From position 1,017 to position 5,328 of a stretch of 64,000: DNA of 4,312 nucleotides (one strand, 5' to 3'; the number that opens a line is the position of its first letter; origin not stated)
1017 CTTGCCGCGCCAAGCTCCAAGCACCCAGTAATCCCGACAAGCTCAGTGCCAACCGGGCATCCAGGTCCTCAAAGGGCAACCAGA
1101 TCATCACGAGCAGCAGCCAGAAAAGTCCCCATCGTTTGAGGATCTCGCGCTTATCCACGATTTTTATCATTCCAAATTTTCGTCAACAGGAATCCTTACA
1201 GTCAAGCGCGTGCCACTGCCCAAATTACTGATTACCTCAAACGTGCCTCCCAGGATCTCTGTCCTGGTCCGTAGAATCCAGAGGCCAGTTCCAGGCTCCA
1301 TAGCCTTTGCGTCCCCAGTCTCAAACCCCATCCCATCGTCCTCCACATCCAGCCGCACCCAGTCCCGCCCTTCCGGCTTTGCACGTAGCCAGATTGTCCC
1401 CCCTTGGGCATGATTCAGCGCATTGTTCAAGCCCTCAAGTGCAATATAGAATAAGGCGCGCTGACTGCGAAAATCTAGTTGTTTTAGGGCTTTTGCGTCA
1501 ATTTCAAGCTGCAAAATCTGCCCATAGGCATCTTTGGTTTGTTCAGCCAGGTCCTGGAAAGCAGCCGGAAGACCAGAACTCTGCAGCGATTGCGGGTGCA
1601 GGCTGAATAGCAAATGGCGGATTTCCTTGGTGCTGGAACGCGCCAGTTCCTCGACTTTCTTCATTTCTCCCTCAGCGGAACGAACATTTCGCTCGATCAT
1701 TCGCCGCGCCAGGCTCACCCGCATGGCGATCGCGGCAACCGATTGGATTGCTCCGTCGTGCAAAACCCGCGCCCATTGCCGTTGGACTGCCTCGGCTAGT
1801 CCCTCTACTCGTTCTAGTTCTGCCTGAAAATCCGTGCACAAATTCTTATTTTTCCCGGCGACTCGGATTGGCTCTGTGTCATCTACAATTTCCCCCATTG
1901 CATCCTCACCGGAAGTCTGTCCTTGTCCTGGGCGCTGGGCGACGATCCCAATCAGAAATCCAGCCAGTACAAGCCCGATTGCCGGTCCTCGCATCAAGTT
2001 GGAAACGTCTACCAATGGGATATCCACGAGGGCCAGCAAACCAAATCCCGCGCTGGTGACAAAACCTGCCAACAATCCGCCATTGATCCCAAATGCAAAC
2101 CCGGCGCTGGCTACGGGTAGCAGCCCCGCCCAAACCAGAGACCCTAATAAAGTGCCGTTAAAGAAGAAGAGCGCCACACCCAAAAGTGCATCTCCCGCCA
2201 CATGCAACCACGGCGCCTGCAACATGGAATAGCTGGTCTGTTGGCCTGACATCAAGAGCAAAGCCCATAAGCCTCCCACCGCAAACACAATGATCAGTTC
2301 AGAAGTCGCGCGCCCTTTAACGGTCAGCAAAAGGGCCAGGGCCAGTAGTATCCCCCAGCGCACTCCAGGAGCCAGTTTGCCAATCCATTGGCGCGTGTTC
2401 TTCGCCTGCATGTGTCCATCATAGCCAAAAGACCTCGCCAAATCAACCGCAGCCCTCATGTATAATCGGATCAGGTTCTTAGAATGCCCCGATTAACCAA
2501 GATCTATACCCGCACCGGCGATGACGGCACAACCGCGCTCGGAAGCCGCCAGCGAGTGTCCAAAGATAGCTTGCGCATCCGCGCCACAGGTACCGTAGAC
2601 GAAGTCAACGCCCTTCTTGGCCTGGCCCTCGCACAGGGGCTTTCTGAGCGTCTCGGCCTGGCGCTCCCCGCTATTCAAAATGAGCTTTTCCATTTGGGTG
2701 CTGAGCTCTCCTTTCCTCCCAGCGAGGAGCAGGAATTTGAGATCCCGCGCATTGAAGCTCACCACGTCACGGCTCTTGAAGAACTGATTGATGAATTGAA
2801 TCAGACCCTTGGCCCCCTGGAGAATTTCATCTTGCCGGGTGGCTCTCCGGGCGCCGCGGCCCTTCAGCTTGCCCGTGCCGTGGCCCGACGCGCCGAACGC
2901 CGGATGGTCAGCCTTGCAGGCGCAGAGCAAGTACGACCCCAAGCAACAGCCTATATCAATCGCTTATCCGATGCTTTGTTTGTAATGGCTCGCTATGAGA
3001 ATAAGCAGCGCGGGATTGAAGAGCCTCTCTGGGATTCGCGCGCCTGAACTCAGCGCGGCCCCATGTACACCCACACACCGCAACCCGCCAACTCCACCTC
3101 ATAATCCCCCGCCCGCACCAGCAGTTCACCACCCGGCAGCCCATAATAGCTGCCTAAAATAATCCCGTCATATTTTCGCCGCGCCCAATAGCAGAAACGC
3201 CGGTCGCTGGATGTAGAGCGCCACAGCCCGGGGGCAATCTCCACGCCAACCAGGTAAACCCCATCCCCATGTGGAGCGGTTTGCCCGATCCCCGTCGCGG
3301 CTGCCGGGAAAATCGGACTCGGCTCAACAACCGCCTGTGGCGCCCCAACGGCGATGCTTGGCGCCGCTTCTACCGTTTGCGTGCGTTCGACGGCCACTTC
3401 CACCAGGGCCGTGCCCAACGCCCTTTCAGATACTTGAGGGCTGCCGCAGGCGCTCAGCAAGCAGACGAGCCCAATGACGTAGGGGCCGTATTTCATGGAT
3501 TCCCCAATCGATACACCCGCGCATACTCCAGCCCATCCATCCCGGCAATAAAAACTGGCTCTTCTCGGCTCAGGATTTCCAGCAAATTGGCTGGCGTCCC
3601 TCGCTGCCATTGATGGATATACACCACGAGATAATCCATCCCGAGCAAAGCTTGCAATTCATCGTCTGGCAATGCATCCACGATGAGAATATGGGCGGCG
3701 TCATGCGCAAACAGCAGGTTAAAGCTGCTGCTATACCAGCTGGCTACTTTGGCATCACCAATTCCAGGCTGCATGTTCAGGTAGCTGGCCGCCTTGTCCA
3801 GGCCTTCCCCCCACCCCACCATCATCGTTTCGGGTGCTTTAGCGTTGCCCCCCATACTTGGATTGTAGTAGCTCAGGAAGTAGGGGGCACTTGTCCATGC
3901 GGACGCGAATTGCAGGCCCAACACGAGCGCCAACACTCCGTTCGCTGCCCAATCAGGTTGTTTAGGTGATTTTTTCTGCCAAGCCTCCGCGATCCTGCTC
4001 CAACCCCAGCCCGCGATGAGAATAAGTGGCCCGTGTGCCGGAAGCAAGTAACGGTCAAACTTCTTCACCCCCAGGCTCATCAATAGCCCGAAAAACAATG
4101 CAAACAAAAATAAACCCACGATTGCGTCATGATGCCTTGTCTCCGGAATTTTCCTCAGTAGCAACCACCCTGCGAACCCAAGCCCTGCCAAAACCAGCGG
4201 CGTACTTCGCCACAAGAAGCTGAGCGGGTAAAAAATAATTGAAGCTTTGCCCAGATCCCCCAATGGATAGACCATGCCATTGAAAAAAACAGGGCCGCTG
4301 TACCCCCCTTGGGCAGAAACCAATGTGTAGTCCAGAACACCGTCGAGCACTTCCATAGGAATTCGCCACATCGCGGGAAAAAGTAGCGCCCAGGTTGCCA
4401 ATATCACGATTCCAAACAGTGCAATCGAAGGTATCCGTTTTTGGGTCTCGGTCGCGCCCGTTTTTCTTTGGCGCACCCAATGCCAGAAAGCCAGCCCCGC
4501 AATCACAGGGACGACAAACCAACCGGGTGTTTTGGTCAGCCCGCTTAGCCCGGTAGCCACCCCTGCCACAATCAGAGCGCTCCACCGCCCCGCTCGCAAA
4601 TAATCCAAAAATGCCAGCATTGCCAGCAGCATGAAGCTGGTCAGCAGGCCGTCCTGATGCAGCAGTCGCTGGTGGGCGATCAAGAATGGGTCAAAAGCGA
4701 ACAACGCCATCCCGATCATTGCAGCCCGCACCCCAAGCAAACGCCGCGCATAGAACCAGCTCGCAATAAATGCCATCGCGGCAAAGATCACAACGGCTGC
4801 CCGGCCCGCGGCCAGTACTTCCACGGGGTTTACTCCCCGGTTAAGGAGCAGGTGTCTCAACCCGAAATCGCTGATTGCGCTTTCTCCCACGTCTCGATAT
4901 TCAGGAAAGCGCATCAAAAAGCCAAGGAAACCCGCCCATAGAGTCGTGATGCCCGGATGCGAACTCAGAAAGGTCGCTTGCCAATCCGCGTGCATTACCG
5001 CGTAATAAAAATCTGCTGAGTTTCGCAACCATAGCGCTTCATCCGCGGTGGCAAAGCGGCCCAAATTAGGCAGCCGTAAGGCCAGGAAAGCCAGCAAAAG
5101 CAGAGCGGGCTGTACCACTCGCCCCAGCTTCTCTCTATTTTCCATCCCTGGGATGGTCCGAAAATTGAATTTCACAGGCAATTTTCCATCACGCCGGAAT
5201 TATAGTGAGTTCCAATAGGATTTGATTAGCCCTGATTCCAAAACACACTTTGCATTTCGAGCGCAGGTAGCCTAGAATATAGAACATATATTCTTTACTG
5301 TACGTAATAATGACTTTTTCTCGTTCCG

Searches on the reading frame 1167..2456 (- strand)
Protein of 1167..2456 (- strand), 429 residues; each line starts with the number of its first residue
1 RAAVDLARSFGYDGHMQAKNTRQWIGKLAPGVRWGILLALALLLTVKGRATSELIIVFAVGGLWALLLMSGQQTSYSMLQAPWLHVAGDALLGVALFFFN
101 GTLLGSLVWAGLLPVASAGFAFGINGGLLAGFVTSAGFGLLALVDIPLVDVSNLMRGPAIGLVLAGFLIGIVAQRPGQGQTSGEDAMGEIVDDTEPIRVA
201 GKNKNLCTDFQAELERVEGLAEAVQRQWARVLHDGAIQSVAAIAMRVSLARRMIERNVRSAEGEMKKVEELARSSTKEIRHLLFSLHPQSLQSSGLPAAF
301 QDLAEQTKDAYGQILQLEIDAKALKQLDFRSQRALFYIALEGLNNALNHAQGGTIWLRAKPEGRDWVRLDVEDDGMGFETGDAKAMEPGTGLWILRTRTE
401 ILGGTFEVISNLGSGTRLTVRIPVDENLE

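Call 44: search_protein_families(library=pfam, proteins=[window:1167-2456:-], max_evalue=0.0001)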
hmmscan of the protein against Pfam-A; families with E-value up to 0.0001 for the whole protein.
window:1167-2456:- (429 aa): 2 families
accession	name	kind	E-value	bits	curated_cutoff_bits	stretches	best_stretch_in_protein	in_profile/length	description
PF02518.31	HATPase_c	-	3.2e-12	47.3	26.4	1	332-425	3-110/111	Histidine kinase-, DNA gyrase B-, and HSP90-like ATPase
PF07730.19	HisKA_3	-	2.4e-11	44.4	24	1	229-291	6-68/68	Histidine kinase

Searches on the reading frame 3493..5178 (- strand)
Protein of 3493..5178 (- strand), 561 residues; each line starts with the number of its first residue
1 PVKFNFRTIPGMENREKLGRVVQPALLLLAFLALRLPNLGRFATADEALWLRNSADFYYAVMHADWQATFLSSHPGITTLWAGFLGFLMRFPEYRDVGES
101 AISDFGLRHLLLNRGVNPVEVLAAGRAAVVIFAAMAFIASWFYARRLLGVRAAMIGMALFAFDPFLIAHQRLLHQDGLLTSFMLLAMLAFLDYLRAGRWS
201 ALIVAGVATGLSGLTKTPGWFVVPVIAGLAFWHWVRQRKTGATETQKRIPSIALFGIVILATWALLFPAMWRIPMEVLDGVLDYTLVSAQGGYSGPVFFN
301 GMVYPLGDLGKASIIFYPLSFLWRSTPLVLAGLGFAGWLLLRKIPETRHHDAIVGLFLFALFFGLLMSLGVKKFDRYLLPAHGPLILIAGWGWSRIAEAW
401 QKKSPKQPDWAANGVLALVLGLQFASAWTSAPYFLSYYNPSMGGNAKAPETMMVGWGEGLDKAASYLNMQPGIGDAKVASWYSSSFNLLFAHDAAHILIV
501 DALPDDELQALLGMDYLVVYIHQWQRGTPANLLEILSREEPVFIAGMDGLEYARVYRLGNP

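Call 44: search_protein_families(library=pfam, proteins=[window:3493-5178:-], max_evalue=0.0001)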
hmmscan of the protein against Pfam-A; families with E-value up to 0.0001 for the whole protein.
window:3493-5178:- (561 aa): 2 families
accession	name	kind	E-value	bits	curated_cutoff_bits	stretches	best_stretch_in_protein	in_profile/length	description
PF13231.12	PMT_2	-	5e-13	50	26.1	1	124-239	23-137/160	Dolichyl-phosphate-mannose-protein mannosyltransferase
PF02366.24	PMT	-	5.9e-11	42.8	22.7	1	126-262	86-230/245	Dolichyl-phosphate-mannose-protein mannosyltransferase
